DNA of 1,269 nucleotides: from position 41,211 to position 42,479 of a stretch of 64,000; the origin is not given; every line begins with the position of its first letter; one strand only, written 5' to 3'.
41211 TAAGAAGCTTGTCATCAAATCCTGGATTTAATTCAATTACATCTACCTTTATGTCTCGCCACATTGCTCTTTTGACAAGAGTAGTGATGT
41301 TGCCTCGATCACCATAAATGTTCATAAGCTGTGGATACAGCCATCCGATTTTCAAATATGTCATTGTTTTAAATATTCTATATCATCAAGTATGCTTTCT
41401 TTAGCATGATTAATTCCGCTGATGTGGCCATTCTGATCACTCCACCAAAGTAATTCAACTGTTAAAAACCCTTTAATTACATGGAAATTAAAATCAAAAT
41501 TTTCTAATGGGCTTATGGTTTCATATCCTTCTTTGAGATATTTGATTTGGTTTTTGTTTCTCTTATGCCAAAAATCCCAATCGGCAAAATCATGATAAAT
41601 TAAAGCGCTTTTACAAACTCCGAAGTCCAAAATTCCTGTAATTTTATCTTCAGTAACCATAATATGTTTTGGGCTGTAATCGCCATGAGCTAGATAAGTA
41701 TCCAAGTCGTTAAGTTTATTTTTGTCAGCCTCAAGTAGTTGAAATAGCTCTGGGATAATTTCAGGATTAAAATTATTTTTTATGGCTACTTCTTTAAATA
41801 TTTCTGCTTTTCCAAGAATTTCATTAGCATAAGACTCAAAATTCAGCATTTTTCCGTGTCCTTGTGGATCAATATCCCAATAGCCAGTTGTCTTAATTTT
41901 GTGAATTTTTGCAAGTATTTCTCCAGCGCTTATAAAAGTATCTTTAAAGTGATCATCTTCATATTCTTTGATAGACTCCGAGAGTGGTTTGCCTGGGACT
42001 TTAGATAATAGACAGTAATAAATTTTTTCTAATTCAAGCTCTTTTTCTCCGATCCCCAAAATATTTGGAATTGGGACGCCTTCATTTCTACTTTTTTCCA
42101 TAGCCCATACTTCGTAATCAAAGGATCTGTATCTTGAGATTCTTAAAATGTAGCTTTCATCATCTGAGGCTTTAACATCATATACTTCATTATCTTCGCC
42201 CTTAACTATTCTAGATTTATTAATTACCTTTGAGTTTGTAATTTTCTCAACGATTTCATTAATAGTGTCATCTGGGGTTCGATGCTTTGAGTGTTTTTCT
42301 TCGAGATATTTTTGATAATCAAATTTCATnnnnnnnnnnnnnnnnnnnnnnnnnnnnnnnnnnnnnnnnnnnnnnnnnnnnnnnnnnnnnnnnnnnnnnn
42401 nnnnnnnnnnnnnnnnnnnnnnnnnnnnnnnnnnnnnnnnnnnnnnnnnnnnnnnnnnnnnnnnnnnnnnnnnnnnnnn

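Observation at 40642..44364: murT and gatD split by two translationally coupled genes (transglutaminase-like and APH-like kinase)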

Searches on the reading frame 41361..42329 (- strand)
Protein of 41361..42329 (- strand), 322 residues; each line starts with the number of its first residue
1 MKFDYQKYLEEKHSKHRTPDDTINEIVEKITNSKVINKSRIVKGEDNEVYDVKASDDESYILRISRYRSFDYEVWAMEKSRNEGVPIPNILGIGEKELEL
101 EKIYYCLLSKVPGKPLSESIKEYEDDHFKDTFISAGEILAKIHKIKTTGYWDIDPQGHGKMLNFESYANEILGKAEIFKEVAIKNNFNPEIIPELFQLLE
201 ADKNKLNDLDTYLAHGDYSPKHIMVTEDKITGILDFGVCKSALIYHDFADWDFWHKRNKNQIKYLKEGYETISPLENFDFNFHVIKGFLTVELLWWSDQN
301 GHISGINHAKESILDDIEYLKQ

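Call 3: search_protein_families(library=pfam, proteins=[window:41361-42329:-], max_evalue=0.01)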
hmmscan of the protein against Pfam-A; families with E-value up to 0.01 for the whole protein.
window:41361-42329:- (322 aa): 1 family
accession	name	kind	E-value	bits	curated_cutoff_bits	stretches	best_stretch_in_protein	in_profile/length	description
PF01636.29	APH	-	2e-21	77.3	23.2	1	40-250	4-208/239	Phosphotransferase enzyme family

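Call 4: search_protein_families(library=ncbifam, proteins=[window:41361-42329:-], max_evalue=0.01)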
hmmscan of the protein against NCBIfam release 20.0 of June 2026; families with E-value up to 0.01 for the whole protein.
window:41361-42329:- (322 aa): 8 families
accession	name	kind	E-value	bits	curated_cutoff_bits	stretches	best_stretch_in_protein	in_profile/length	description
NF033068.1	APH_3p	equivalog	5.1e-09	36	205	1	47-249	24-213/255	APH(3') family aminoglycoside O-phosphotransferase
TIGR03724.2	arch_bud32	equivalog_domain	8.8e-07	28.6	125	1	30-146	6-105/193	KEOPS complex kinase/ATPase Bud32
NF033065.0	APH_3p_IVa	exception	5.8e-06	26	530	1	47-248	31-218/262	aminoglycoside O-phosphotransferase APH(3')-IVa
NF000107.2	APH_4_Ia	exception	6.3e-05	22.3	725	1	35-255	22-236/341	aminoglycoside O-phosphotransferase APH(4)-Ia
NF011462.0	PRK14879.1-3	equivalog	7.8e-05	22.5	174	0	37-120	14-91/192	Kae1-associated kinase Bud32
NF032898.2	APH_3p_II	exception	0.00018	20.9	360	1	68-249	48-214/256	APH(3')-II family aminoglycoside O-phosphotransferase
NF033059.2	APH_3p_I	exception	0.00075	19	400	1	210-249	187-226/267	APH(3')-I family aminoglycoside O-phosphotransferase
TIGR00938.1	thrB_alt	equivalog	0.0011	18.4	255.9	1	162-277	143-259/307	homoserine kinase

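Call 16: find_homologous_proteins(query=window:41361-42329:-)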
Query window:41361-42329:- (322 aa): 17 proteins with E <= 0.001 among 844 candidates.
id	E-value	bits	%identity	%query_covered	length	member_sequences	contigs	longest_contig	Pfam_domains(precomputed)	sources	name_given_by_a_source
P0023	9.7e-216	733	100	100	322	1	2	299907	PF01636.30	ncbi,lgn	-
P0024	1.3e-70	256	42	99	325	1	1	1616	PF01636.30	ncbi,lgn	-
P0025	2.6e-70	255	42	99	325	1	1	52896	PF01636.30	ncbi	-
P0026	9.6e-69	250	40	99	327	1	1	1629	PF01636.30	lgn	-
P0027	5.3e-67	244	38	99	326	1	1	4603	PF01636.30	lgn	-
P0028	2.4e-66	242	40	99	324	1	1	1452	PF01636.30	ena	-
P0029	3.7e-58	215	39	99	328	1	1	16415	PF01636.30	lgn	-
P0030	2.9e-55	206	37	99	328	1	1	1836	PF01636.30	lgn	-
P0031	3.0e-55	206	37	99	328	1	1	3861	PF01636.30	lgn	-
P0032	1.9e-52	197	35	98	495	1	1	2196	PF01636.30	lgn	-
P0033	2.5e-51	193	37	99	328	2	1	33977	PF01636.30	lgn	-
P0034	7.0e-48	182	34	99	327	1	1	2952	PF01636.30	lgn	-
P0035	1.2e-47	181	34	99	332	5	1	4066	PF01636.30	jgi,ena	-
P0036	2.4e-41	160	32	98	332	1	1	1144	PF03881.21,PF01636.30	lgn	-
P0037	3.3e-34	137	32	89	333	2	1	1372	PF03881.21,PF01636.30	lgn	-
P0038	4.4e-21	94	34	61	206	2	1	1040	PF01636.30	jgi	jgi:aminoglycoside phosphotransferase (APT) family kinase protein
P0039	1.2e-19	89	29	69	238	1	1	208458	PF01636.30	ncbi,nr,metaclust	ncbi:MAG: Phosphotransferase enzyme family protein [Microgenomates bacterium OLB22]|nr:MAG: Phosphot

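Call 17: find_encoding_contigs(protein=P0025, flank=6000, max_places=2)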
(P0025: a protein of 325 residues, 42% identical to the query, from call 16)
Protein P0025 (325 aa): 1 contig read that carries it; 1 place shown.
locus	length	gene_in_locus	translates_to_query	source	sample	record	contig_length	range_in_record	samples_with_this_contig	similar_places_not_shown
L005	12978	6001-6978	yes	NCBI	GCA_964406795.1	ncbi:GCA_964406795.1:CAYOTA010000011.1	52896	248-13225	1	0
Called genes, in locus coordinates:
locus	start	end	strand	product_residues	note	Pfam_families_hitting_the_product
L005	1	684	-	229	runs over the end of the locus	PF23457:LysM2_NFP (faint), PF01476:LysM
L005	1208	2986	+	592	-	PF14716:HHH_8, PF14520:HHH_5 (faint), PF14791:DNA_pol_B_thumb, PF02811:PHP (weak)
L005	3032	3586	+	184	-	PF04011:LemA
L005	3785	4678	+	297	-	PF01435:Peptidase_M48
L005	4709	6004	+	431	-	PF08245:Mur_ligase_M, PF08353:MurT_C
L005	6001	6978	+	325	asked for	PF01636:APH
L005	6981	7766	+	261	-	PF07685:GATase_3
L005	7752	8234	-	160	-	-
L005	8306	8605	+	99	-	PF02686:GatC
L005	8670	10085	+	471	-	PF01425:Amidase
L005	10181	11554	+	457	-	PF02934:GatB_N, PF02637:GatB_Yqey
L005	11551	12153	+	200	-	-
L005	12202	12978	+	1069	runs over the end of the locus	PF02811:PHP, PF07733:DNA_pol3_alpha, PF17657:DNA_pol3_finger, PF14579:HHH_6, PF01336:tRNA_anti-codon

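Call 18: find_encoding_contigs(protein=P0033, flank=6000, max_places=2)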
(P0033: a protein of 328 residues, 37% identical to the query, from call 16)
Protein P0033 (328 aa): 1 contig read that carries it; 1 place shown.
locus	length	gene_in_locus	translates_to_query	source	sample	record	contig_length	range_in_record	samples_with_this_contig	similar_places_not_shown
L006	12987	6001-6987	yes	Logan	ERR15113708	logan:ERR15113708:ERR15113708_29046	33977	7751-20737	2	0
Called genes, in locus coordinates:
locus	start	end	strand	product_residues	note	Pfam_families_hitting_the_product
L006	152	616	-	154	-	-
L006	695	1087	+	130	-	PF00903:Glyoxalase, PF13669:Glyoxalase_4, PF22677:Ble-like_N (weak)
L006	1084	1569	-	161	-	-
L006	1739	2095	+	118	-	PF02643:DUF192 (weak)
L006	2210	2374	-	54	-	-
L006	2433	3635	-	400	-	PF13529:Peptidase_C39_2, PF03412:Peptidase_C39 (faint)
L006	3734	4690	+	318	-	PF02674:Colicin_V, PF00188:CAP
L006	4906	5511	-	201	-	PF12686:DUF3800 (faint)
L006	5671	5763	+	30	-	-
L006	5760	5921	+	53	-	-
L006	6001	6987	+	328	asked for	PF01636:APH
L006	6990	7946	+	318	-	PF01636:APH, PF01633:Choline_kinase (weak), PF02958:EcKL (weak)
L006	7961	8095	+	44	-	-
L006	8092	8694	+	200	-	PF00565:SNase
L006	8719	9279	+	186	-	PF02643:DUF192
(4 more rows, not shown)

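Call 30: search_solved_structures(query=window:41361-42329:-, max_evalue=0.01)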
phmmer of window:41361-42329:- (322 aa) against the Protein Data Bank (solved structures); distinct sequences matched with E-value up to 0.01: 6.
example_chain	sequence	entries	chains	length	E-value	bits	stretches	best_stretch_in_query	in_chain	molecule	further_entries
3tyk_A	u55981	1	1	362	1.7e-06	30.8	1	35-255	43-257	Hygromycin-B 4-O-kinase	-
3w0s_A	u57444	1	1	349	1.8e-06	30.7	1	35-255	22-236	Hygromycin-B 4-O-kinase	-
3w0m_A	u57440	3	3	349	8.1e-06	28.5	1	35-255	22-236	Hygromycin-B 4-O-kinase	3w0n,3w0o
3w0r_A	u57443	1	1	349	1.1e-05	28.1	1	35-255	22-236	Hygromycin-B 4-O-kinase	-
3w0q_A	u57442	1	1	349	2.1e-05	27.2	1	35-255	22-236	Hygromycin-B 4-O-kinase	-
3w0p_A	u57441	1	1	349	0.0001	24.9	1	35-255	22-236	Hygromycin-B 4-O-kinase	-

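Call 38: find_encoding_contigs(protein=P0027, flank=4000, max_places=2)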
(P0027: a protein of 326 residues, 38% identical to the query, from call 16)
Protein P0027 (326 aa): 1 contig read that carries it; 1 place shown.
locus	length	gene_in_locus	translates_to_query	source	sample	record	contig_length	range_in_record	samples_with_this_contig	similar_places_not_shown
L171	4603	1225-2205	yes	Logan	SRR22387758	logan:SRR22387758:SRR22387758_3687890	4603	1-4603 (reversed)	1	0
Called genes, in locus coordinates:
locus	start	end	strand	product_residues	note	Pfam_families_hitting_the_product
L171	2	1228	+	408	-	?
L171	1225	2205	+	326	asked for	PF01636:APH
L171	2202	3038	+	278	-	PF07685:GATase_3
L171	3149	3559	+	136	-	PF01371:Trp_repressor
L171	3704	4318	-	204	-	-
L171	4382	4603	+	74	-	?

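Call 39: find_encoding_contigs(protein=P0029, flank=5000, max_places=2)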
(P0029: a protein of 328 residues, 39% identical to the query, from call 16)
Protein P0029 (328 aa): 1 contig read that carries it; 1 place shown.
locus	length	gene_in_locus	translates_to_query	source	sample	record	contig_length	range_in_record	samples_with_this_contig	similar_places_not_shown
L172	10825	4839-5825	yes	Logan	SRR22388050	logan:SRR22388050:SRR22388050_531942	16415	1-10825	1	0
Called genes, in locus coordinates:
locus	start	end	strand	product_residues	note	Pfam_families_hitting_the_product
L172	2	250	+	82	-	?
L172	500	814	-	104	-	-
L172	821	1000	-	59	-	-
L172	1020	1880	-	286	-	PF00398:RrnaAD, PF13649:Methyltransf_25 (weak)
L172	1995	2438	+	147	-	PF00293:NUDIX, PF14815:NUDIX_4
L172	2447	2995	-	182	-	PF01725:Ham1p_like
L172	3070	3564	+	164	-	PF00293:NUDIX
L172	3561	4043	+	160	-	PF00293:NUDIX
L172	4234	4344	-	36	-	-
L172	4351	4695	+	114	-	-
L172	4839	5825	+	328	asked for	PF01636:APH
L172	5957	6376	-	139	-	PF00293:NUDIX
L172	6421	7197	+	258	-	PF01909:NTP_transf_2, PF18765:Polbeta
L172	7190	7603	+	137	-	PF01230:HIT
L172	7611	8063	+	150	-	PF00293:NUDIX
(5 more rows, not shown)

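Call 55: search_protein_families(library=padloc, proteins=[window:41361-42329:-], max_evalue=0.01)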
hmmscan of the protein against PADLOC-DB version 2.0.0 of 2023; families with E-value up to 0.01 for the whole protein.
window:41361-42329:- (322 aa): 1 family
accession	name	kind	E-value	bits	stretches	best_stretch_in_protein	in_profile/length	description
PDLC04060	PD-T4-6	-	0.00089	16.3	1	213-241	129-157/486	-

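Call 58: predict_structure(alignment_id=A2)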
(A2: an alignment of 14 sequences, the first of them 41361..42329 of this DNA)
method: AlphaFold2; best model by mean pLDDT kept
length: 322 residues; sequences in the alignment: 14
mean_pLDDT: 92.1   pTM: 0.89
mean pLDDT of the five models: 92.1, 91.7, 91.4, 90.1, 88.7
residues with pLDDT >= 90: 262; 70-90: 49; 50-70: 9; < 50: 2
segments of 3 or more residues with pLDDT < 50: none
pLDDT, mean of each block of 10 residues (from residue 1): 62 80 97 96 80 96 93 95 97 94 95 89 80 97 97 95 96 96 96 97 92 94 91 93 96 85 96 94 96 93 91 96 93
secondary structure, 60 per line:
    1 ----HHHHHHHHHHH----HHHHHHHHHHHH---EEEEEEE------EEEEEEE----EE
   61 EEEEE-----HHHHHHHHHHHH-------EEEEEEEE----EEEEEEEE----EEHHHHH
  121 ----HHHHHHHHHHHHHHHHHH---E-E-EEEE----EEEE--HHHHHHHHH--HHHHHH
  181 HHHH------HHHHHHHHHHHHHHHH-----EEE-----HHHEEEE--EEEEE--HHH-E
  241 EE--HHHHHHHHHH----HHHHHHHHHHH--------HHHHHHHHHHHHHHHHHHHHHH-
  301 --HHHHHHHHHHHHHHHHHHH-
elements in order: H5-15 H20-31 E35-41 E48-54 E59-65 H71-82 E90-97 E102-109 H116-120 H125-142 E150-153 E158-161 H164-172 H175-184 H191-206 E212-214 E223-226 E229-233 E240-242 H245-254 H259-269 H278-299 H303-321

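Call 61: fold_search(model_id=the predicted structure, library=pdb)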
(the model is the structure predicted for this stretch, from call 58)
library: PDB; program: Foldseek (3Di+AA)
matches with E <= 10: 1993; with E <= 0.001: 431
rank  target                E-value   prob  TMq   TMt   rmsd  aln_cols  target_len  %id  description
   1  3w0m                  1.8e-13  1.00  0.71  0.78   4.2       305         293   14  Crystal structure of a thermostable mutant of aminoglycoside phosphotransferase APH(4)-Ia, apo form (released 2013-08-07)
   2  3w0n                  8.0e-13  1.00  0.71  0.76   4.3       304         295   15  Crystal structure of a thermostable mutant of aminoglycoside phosphotransferase APH(4)-Ia, ternary complex with AMP-PNP  (released 2013-08-07)
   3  3w0r                  1.6e-12  1.00  0.71  0.76   4.4       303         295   15  Crystal structure of a thermostable mutant of aminoglycoside phosphotransferase APH(4)-Ia (N202A), ternary complex with  (released 2013-08-07)
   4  3w0s                  2.2e-12  1.00  0.72  0.77   4.2       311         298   14  Crystal structure of aminoglycoside phosphotransferase APH(4)-Ia, ternary complex with AMP-PNP and hygromycin B (released 2013-08-07)
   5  3w0q                  2.3e-12  1.00  0.70  0.76   4.5       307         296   15  Crystal structure of a thermostable mutant of aminoglycoside phosphotransferase APH(4)-Ia (N203A), ternary complex with  (released 2013-08-07)
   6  3w0p                  2.3e-12  1.00  0.70  0.76   4.2       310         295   14  Crystal structure of a thermostable mutant of aminoglycoside phosphotransferase APH(4)-Ia (D198A), ternary complex with  (released 2013-08-07)
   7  3tyk                  2.5e-12  1.00  0.72  0.78   4.6       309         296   16  Crystal structure of aminoglycoside phosphotransferase APH(4)-Ia (released 2011-10-12)
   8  3jr1_A                3.7e-11  1.00  0.62  0.67   5.0       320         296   15  Crystal structure of Putative fructosamine-3-kinase (YP_719053.1) from HAEMOPHILUS SOMNUS 129PT at 2.32 A resolution (released 2009-09-15)
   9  4ork_C                1.0e-10  1.00  0.55  0.59   6.2       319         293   18  Crystal Structure of the Phosphotransferase Domain of the Bifunctional Aminoglycoside Resistance Enzyme AAC(6')-Ie-APH (released 2014-07-02)
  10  5iqe_A                1.5e-10  1.00  0.56  0.60   6.1       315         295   16  Aminoglycoside Phosphotransferase (2'')-Ia (CTD of AAC(6')-Ie/APH(2'')-Ia) in complex with GMPPNP, Magnesium, and Neom (released 2016-05-25)
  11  2ppq                  1.6e-10  1.00  0.62  0.64   5.4       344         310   14  Crystal structure of the homoserine kinase from Agrobacterium tumefaciens (released 2007-06-05)
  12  5iqc_C                1.7e-10  1.00  0.54  0.57   6.4       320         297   17  Aminoglycoside Phosphotransferase (2'')-Ia (CTD of AAC(6')-Ie/APH(2'')-Ia) in complex with GMPPNP, Magnesium, and Gent (released 2016-05-25)
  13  4n57_A                2.0e-10  1.00  0.62  0.66   5.5       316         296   13  Crystal structure of aminoglycoside phosphotransferase APH(2'')-IVa ADP complex (released 2014-12-17)
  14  8ixi_A                2.2e-10  1.00  0.62  0.66   5.4       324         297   15  Crystal structure of macrolide phosphotransferase from Klebsiella pneumoniae (released 2024-01-31)
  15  5iqf_C                2.3e-10  1.00  0.56  0.59   6.0       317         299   16  Aminoglycoside Phosphotransferase (2'')-Ia (CTD of APH(6')-Ie/APH(2'')-Ia) in complex with GDP and Magnesium (released 2016-05-25)
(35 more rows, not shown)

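Call 62: search_solved_structures(query=A2, max_evalue=0.1)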
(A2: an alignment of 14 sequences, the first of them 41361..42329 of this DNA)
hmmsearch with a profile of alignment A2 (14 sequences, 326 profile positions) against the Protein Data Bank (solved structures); distinct sequences matched with E-value up to 0.1: 105 (the best 60 are shown).
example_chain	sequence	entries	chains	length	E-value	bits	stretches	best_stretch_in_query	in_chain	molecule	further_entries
3w0m_A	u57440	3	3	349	8.3e-17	64.5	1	62-260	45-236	Hygromycin-B 4-O-kinase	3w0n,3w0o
3w0s_A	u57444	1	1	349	1.1e-16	64.1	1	61-260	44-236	Hygromycin-B 4-O-kinase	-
3tyk_A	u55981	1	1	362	1.2e-16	64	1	47-260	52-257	Hygromycin-B 4-O-kinase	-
3w0q_A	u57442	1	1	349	1.2e-16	64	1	62-260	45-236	Hygromycin-B 4-O-kinase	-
3w0r_A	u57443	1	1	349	1.3e-16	63.8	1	62-260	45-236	Hygromycin-B 4-O-kinase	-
3w0p_A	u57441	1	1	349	2.2e-15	59.8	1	62-260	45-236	Hygromycin-B 4-O-kinase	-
4dta_A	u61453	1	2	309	6e-15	58.4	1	68-319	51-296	APH(2'')-Id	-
4dtb_A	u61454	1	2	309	8e-15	57.9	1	68-319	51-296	APH(2'')-Id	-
3n4t_A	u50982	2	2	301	8.4e-15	57.9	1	68-318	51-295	APH(2'')-Id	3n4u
3sg9_A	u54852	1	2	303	8.4e-15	57.9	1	68-319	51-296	APH(2'')-Id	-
3sg8_A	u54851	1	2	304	8.5e-15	57.9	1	68-319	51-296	APH(2'')-Id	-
3sgc_A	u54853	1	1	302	8.9e-15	57.8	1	68-319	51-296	APH(2'')-Id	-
6cd7_A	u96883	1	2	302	9.3e-15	57.7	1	68-318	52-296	APH(2'')-Id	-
4dt8_A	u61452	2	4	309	9.8e-15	57.7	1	68-319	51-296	APH(2'')-Id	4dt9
9h2z_A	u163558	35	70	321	1e-14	57.6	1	67-318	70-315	APH(2'')-Id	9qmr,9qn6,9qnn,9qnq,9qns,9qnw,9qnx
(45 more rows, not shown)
